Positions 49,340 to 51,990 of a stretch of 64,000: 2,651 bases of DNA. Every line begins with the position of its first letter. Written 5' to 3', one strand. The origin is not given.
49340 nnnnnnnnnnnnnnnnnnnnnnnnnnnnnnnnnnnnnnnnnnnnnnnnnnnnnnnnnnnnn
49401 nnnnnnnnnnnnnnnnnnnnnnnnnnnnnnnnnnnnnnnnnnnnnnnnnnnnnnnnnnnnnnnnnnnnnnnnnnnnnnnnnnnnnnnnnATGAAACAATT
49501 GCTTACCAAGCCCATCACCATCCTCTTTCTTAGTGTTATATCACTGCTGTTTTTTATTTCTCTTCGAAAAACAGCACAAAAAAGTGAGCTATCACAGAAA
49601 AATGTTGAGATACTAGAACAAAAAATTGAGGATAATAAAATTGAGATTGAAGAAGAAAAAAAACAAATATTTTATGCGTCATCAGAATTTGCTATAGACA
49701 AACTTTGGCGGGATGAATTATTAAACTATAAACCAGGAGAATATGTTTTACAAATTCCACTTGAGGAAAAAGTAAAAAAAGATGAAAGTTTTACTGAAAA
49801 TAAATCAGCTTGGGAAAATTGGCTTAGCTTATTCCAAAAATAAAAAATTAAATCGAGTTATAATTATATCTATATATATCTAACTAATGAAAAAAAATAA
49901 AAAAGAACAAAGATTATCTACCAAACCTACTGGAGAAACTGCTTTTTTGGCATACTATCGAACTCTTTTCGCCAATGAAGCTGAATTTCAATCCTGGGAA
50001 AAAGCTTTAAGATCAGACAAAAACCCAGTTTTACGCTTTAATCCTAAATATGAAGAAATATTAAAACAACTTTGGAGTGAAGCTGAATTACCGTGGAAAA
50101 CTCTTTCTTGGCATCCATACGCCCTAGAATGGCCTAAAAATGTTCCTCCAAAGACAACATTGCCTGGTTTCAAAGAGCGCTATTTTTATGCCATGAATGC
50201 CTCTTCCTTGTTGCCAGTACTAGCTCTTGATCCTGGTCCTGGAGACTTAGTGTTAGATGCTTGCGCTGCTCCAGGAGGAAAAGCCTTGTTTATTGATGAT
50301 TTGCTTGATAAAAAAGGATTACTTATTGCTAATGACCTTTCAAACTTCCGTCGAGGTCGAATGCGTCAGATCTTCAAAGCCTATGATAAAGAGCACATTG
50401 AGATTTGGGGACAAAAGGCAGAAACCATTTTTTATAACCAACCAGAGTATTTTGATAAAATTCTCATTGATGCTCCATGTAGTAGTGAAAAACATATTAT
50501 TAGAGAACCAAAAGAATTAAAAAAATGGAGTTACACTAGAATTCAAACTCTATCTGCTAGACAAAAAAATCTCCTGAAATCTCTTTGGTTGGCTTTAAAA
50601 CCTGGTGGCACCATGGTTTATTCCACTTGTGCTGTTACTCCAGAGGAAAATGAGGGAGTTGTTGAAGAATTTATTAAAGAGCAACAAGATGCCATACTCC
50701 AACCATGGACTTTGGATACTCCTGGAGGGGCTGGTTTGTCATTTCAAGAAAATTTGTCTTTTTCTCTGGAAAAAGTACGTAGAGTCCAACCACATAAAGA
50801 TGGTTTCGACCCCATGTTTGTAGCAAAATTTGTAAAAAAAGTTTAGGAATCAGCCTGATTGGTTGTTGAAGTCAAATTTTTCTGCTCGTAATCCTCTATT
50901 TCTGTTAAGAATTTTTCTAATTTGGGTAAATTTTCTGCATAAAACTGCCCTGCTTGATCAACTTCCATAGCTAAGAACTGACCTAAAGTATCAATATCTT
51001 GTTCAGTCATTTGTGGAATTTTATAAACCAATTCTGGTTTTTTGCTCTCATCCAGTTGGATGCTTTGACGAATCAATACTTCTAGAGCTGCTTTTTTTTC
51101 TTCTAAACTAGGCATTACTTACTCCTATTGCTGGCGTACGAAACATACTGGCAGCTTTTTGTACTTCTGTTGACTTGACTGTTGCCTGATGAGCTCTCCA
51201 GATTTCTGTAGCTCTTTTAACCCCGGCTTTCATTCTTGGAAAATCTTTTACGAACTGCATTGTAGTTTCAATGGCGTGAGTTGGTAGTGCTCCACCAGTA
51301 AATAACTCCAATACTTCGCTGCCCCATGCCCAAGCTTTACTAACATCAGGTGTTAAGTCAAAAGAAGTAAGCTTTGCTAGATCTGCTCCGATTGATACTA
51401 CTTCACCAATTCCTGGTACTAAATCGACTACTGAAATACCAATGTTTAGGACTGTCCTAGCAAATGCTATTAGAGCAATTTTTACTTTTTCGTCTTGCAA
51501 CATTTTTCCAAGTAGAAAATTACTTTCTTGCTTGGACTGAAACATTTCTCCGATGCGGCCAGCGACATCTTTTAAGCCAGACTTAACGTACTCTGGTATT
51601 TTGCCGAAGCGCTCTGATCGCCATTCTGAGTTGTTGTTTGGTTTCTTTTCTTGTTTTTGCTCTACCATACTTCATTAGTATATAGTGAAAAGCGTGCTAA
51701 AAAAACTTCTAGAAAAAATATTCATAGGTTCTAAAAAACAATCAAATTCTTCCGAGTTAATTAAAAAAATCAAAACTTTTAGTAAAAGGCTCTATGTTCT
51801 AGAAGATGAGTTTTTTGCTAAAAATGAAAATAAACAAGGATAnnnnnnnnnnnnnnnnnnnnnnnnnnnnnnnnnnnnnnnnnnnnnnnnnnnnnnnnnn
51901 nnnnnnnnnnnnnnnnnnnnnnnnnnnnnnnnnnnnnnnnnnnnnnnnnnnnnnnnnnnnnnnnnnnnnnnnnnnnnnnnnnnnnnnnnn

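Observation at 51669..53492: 549-aa radical-SAM-like protein of unknown function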

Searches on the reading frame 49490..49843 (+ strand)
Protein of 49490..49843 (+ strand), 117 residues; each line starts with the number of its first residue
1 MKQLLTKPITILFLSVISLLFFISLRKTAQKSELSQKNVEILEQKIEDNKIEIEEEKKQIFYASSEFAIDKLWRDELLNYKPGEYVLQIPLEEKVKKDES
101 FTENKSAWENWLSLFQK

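Call 3: search_protein_families(library=pfam, proteins=[window:49490-49843:+], max_evalue=1)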
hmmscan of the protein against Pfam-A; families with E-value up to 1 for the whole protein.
window:49490-49843:+ (117 aa): 4 families
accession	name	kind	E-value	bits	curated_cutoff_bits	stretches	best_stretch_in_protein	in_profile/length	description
PF04977.20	DivIC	-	8.1e-05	22.8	28.9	1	17-90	4-78/80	Septum formation initiator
PF13314.11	DUF4083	-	0.0056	17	25.4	1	9-46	12-47/57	Domain of unknown function (DUF4083)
PF08438.16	YGR210-like_G4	-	0.038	14.9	24.7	1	49-97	13-64/108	Obg-like GTPase YGR210-like, G4 motif-containing domain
PF05321.16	HHA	-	0.064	14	25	1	37-71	7-41/57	Haemolysin expression modulating protein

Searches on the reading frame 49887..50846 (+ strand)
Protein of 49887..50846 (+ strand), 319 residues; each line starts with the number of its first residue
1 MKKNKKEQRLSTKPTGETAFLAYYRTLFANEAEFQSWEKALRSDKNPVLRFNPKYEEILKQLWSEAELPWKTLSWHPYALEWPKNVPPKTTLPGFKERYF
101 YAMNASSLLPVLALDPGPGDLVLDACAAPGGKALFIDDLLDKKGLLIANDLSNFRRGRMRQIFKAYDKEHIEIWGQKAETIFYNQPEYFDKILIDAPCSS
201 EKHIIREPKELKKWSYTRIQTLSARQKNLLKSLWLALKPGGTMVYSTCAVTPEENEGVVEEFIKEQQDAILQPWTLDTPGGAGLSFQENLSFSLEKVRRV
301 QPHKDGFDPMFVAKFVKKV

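Call 3: search_protein_families(library=pfam, proteins=[window:49887-50846:+], max_evalue=1)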
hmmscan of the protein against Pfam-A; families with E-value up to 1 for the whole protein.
window:49887-50846:+ (319 aa): 2 families
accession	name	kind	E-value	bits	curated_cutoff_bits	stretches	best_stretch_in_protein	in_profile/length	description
PF01189.24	Methyltr_RsmB-F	-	4.5e-45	154.2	27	1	112-315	2-198/199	16S rRNA methyltransferase RsmB/F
PF01728.25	FtsJ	-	0.098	13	24.1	1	118-259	21-149/181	FtsJ-like methyltransferase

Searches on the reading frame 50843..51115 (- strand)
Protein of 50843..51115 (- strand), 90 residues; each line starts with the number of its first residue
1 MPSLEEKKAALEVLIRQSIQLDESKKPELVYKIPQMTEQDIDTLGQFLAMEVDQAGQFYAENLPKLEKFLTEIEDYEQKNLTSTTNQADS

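Call 3: search_protein_families(library=pfam, proteins=[window:50843-51115:-], max_evalue=1)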
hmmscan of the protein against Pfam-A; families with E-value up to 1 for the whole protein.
window:50843-51115:- (90 aa): 2 families
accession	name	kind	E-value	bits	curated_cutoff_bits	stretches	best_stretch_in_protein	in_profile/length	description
PF20362.3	DUF6657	-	0.02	15.4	27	0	40-78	39-79/142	Family of unknown function (DUF6657)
PF18942.5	DUF5689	-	0.04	14.2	28.6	1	22-86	118-179/217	Family of unknown function (DUF5689)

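Call 4: search_protein_families(library=ncbifam, proteins=[window:50843-51115:-], max_evalue=1)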
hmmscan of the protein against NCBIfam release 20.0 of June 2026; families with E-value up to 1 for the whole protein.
window:50843-51115:- (90 aa): 0 families

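Call 63: search_protein_families(library=padloc, proteins=[window:50843-51115:-], max_evalue=0.1)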
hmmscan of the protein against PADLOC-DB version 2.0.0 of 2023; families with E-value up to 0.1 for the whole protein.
window:50843-51115:- (90 aa): 1 family
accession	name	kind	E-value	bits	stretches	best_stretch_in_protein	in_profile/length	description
PDLC03083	Specificity_I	-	0.003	13.7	1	35-87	224-275/717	Type I specificity subunit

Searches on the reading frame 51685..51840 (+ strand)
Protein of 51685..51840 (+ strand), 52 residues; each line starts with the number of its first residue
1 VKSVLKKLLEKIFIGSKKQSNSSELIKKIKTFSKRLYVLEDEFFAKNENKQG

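Call 63: search_protein_families(library=padloc, proteins=[window:51685-51840:+], max_evalue=0.1)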
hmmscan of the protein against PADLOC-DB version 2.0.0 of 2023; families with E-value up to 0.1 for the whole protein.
window:51685-51840:+ (52 aa): 0 families

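Call 71: find_homologous_proteins(query=A6, max_evalue=0.01)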
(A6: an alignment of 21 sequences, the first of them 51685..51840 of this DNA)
Query A6 (21 sequences) (52 aa, profile of the alignment): 9 proteins with E <= 0.01 among 472 candidates.
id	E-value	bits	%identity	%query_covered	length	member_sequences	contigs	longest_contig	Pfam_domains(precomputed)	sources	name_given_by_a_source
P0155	5.9e-11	60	-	-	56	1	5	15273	-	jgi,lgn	-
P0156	2.5e-8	51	43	44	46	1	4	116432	-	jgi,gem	-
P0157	1.4e-6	46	-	-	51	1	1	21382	-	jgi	-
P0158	4.0e-6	44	48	40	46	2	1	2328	-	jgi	jgi:hypothetical protein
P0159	4.9e-6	44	64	21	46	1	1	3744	-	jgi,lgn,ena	-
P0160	5.6e-6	44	36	44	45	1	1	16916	-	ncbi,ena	ncbi:MAG: hypothetical protein WCO23_00925 [bacterium]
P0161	2.4e-5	42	37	58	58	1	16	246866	-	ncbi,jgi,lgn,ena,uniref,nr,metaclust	ncbi:MAG: hypothetical protein UW64_C0003G0075 [Microgenomates group bacterium GW2011_GWC1_44_37]|un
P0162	2.6e-5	42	98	94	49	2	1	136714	-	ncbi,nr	ncbi:hypothetical protein GW927_02185 [Candidatus Pacearchaeota archaeon]|nr:hypothetical protein [C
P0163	1.1e-3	37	64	21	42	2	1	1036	-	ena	-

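Call 77: search_protein_families(library=ncbifam, alignment_id=A6, max_evalue=1)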
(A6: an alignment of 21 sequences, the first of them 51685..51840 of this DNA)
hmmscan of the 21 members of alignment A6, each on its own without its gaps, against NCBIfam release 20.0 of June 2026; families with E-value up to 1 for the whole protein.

A. member 1, window:51685-51840:+ (52 aa): 1 family
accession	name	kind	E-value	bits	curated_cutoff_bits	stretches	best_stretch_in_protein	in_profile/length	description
NF052682.1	morpho_FcmC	equivalog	0.028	14.7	90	1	17-50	57-90/159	filament morphology membrane protein FcmC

B. families by the number of members that match (of 21 scanned): 11 families
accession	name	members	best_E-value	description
NF033604.1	epsi_CJH_07325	2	0.039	CJH_07325 family protein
NF008723.0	PRK11718.1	1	0.012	sigma D regulator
NF033691.1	immunity_MafI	1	0.017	MafI family immunity protein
NF052682.1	morpho_FcmC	1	0.028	filament morphology membrane protein FcmC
NF002446.0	PRK01611.3-3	1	0.032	arginine--tRNA ligase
NF047528.1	LIMLP_03685_anti-sigma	1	0.038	LIMLP_03685 family anti-sigma factor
NF000681.0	PRK00034.3-1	1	0.05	Asp-tRNA(Asn) amidotransferase subunit GatC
NF040845.1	lmo0850_fam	1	0.068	Lmo0850 family protein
TIGR03060.1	PS_II_psb29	1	0.084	photosystem II biogenesis protein Psp29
NF011879.0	PRK15352.1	1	0.088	SPI-2 type III secretion system apparatus protein SsaO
TIGR03941.1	tRNA_deam_assoc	1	0.18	tRNA adenosine deaminase-associated protein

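Call 78: search_protein_families(library=pfam, alignment_id=A6, max_evalue=1)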
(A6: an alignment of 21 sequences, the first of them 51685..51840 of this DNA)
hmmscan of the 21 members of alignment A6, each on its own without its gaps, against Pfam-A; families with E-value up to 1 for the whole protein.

A. member 1, window:51685-51840:+ (52 aa): 0 families

B. families by the number of members that match (of 21 scanned): 22 families
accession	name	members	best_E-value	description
PF11221.13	Med21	2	0.15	Subunit 21 of Mediator complex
PF14772.11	NYD-SP28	1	0.00089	Sperm tail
PF21263.2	Acyl-CoA-dh_C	1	0.0056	Acyl-CoA dehydrogenase, C-terminal domain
PF09340.15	NuA4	1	0.01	Histone acetyltransferase subunit NuA4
PF21118.2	DosC_2nd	1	0.018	DosC CZB-like middle domain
PF18026.6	Exog_C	1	0.025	Endo/exonuclease (EXOG) C-terminal domain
PF12329.13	TMF_DNA_bd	1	0.033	TATA element modulatory factor 1 DNA binding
PF12562.13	Pox_I6_C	1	0.04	Poxvirus telomere-binding protein I6, C-terminal domain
PF25605.1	Phage_80a_gp11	1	0.049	Phage 80a gp11 protein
PF25481.1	Nucleoprot-TPR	1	0.065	Nucleoprotein TPR-like domain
PF18699.6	MRPL52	1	0.074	Mitoribosomal protein mL52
PF16271.10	DUF4924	1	0.08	Domain of unknown function (DUF4924)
PF20936.3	GCIP_C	1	0.09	Grap2 and cyclin-D-interacting, C-terminal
PF24622.1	TMP_4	1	0.09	Tape measure protein domain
PF11312.14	Methyltransf_34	1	0.092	Putative SAM-dependent methyltransferase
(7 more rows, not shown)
